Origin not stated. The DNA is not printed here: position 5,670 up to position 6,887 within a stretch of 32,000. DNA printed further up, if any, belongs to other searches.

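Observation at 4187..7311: AT-rich four-gene islet (GNAT, ImmA/IrrE peptidase, Beta/PF14350 protein, convergent PD-(D/E)xK nuclease): candidate undescribed defence/abortive-infection module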

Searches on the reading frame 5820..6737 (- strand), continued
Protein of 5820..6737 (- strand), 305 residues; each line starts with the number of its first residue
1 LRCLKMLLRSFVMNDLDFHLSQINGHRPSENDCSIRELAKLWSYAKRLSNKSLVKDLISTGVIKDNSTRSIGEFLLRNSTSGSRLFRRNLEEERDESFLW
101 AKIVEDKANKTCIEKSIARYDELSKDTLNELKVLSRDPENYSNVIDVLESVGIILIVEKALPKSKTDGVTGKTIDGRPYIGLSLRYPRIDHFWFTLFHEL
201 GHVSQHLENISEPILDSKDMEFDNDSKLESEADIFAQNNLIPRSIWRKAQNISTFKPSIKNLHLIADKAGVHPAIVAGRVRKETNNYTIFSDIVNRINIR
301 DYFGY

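Call 104: find_encoding_contigs(protein=P0188, flank=3500, max_places=1)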
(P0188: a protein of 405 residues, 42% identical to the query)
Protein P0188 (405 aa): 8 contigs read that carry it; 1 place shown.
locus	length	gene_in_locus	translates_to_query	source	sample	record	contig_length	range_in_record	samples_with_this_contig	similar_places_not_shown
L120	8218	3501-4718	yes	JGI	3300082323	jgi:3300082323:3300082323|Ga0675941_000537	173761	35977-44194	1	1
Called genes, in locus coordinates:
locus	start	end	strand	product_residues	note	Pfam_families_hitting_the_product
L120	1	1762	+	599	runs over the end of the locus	PF00009:GTP_EFTU, PF03144:GTP_EFTU_D2, PF00679:EFG_C, PF06421:LepA_C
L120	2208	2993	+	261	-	PF00583:Acetyltransf_1 (faint)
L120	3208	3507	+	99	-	PF09907:HigB_toxin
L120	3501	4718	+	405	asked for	PF06114:Peptidase_M78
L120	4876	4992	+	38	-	-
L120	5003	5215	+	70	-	-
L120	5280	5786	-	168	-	PF00881:Nitroreductase, PF14512:TM1586_NiRdase (weak), PF00881:Nitroreductase, PF14512:TM1586_NiRdase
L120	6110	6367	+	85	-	PF00011:HSP20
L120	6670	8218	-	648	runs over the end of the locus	PF00515:TPR_1 (faint), PF13424:TPR_12 (weak), PF17874:TPR_MalT, PF13424:TPR_12, PF00158:Sigma54_activat, PF14532:Sigma54_activ_2, PF25601:AAA_lid_14, PF02954:HTH_8 (weak), +4 more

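Call 105: find_encoding_contigs(protein=P0250, flank=3500, max_places=1)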
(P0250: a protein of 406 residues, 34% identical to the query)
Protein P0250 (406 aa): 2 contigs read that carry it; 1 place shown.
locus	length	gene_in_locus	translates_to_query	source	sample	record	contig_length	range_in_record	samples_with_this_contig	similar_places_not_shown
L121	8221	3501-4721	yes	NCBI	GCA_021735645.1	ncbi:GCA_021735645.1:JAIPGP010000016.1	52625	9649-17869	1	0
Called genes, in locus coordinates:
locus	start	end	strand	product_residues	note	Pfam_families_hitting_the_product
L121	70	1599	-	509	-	-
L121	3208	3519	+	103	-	PF09907:HigB_toxin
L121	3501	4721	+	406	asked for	PF06114:Peptidase_M78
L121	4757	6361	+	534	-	-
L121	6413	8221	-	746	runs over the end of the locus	PF00317:Ribonuc_red_lgN, PF02867:Ribonuc_red_lgC, PF12637:TSCPD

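Call 107: search_protein_families(library=pfam, proteins=[L095:3606-3998:+], max_evalue=0.05)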
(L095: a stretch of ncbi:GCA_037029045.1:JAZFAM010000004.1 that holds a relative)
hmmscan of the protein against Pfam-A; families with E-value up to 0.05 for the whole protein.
L095:3606-3998:+ (130 aa): 1 family
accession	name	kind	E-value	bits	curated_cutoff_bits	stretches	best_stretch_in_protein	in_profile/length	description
PF22014.2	DUF6932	-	8.3e-23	81.8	27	1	2-118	22-142/142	Family of unknown function (DUF6932)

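Call 108: search_protein_families(library=ncbifam, proteins=[L095:3606-3998:+], max_evalue=0.05)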
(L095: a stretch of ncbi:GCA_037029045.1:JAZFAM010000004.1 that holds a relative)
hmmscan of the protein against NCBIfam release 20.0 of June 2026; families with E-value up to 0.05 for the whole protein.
L095:3606-3998:+ (130 aa): 0 families

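Call 116: find_related_loci(query=A9, collection=metagenome_contigs, flank=5000)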
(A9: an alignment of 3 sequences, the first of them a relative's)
Query A9 (218 aa) in metagenome_contigs; peptide patterns used: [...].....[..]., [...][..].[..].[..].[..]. (x = any residue, [..] = any of these).
319 stretches matched a pattern; 102 encode a relative of the query (tblastn E <= 1e-3); the best 80 are kept; 80 distinct loci.
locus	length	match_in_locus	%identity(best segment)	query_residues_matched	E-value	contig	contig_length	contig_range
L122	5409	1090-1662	50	16-205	5e-61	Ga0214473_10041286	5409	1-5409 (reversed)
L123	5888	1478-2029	52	22-204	2e-60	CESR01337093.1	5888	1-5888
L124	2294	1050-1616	50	22-205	7e-58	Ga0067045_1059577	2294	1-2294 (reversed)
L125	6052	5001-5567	47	20-206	2e-55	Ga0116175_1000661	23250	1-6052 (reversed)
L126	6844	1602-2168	47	20-206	2e-55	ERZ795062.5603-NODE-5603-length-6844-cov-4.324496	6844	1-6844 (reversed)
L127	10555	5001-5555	45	22-205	1e-53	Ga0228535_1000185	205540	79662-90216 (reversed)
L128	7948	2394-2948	45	22-205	1e-53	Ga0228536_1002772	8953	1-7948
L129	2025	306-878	46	25-214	2e-54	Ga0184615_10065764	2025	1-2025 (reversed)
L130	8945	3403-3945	43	21-200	6e-47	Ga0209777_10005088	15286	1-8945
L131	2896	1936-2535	40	17-214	6e-46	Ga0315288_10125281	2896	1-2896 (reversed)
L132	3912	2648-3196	42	18-201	1e-45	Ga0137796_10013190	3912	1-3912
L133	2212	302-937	39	4-213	1e-44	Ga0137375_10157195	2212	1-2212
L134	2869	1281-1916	39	4-213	2e-44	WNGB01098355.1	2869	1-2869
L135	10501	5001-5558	41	21-205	3e-43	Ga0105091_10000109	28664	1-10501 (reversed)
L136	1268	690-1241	41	22-204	2e-44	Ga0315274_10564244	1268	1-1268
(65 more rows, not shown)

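Call 120: search_protein_families(library=pfam, alignment_id=A10, max_evalue=0.001)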
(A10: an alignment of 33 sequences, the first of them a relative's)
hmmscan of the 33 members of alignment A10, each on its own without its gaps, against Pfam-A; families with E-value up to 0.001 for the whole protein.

A. member 1, L122:3962-4246:- (94 aa): 1 family
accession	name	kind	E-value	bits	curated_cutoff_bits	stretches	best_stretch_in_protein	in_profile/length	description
PF09907.15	HigB_toxin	-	1.6e-24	86.4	27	1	23-91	5-73/74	HigB_toxin, RelE-like toxic component of a toxin-antitoxin system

B. families by the number of members that match (of 33 scanned): 3 families
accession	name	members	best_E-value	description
PF22014.2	DUF6932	24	5.6e-34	Family of unknown function (DUF6932)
PF09907.15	HigB_toxin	4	1.7e-25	HigB_toxin, RelE-like toxic component of a toxin-antitoxin system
PF09794.14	Avl9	1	0.00044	Transport protein Avl9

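Call 122: search_protein_families(library=padloc, proteins=[L099:3705-3989:+, L099:4001-5191:+, L099:5212-6303:+, L099:6236-6892:-, L095:3606-3998:+, L095:4001-5245:+], max_evalue=0.00001)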
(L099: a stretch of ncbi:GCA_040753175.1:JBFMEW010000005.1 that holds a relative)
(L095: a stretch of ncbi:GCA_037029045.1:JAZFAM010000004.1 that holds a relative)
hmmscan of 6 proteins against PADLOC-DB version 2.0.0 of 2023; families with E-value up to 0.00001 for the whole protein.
L099:3705-3989:+ (94 aa): 4 families
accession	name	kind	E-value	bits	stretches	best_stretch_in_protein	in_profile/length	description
PDLC03981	PD-Lambda-2_A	-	7.5e-41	136.6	1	1-92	1-92/94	-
PDLC03979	PD-Lambda-2_A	-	3.2e-26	89.9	1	1-91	1-91/97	-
PDLC03978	PD-Lambda-2_A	-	4.6e-21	73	1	1-84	1-84/87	-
PDLC03980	PD-Lambda-2_A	-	5.7e-11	40.9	1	1-85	3-87/92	-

L099:4001-5191:+ (396 aa): 6 families
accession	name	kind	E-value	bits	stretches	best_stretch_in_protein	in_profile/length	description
PDLC03982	PD-Lambda-2_B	-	2.2e-151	502.7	1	1-395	1-397/402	-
PDLC04141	capP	-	9.4e-11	39.7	1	233-359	19-138/242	capP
PDLC03947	RmrA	-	4.8e-08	30.2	1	239-338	163-256/383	-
PDLC03952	RmrA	-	7.3e-07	26.4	1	287-348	221-277/395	-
PDLC03948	RmrA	-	1.3e-06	25.6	1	240-337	162-254/397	-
PDLC03945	RmrA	-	1e-05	22.9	0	245-337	169-254/394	-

L099:5212-6303:+ (363 aa): 4 families
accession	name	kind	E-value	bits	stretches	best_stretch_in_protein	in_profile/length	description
PDLC03983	PD-Lambda-2_C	-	5.1e-74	247.6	1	6-358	6-352/374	-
PDLC03984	PD-Lambda-2_C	-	4e-67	224.9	1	5-359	3-363/377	-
PDLC03985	PD-Lambda-2_C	-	1.4e-14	52.6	1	6-184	4-188/192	-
PDLC02985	beta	-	1.6e-12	44.9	1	2-351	5-334/355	-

L099:6236-6892:- (218 aa): 1 family
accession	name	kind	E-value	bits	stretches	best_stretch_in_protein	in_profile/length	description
PDLC02989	cll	-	1.8e-27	94.8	1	22-202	7-185/265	-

L095:3606-3998:+ (130 aa): 1 family
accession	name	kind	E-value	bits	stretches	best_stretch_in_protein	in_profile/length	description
PDLC04744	PDC-M63A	-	3.7e-08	31.5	1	8-120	33-150/152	-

L095:4001-5245:+ (414 aa): 6 families
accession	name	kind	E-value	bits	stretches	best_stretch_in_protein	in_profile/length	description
PDLC03982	PD-Lambda-2_B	-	1.7e-76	256.1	1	131-407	119-397/402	-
PDLC04141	capP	-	2.2e-08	31.9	1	299-359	67-126/242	capP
PDLC03954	RmrA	-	8.6e-07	26.2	1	298-355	207-261/380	-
PDLC03947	RmrA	-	1e-06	25.9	1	245-351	156-257/383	-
PDLC03952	RmrA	-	1.7e-06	25.1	0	301-350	222-268/395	-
PDLC03945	RmrA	-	8.4e-06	23.2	0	300-353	209-258/394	-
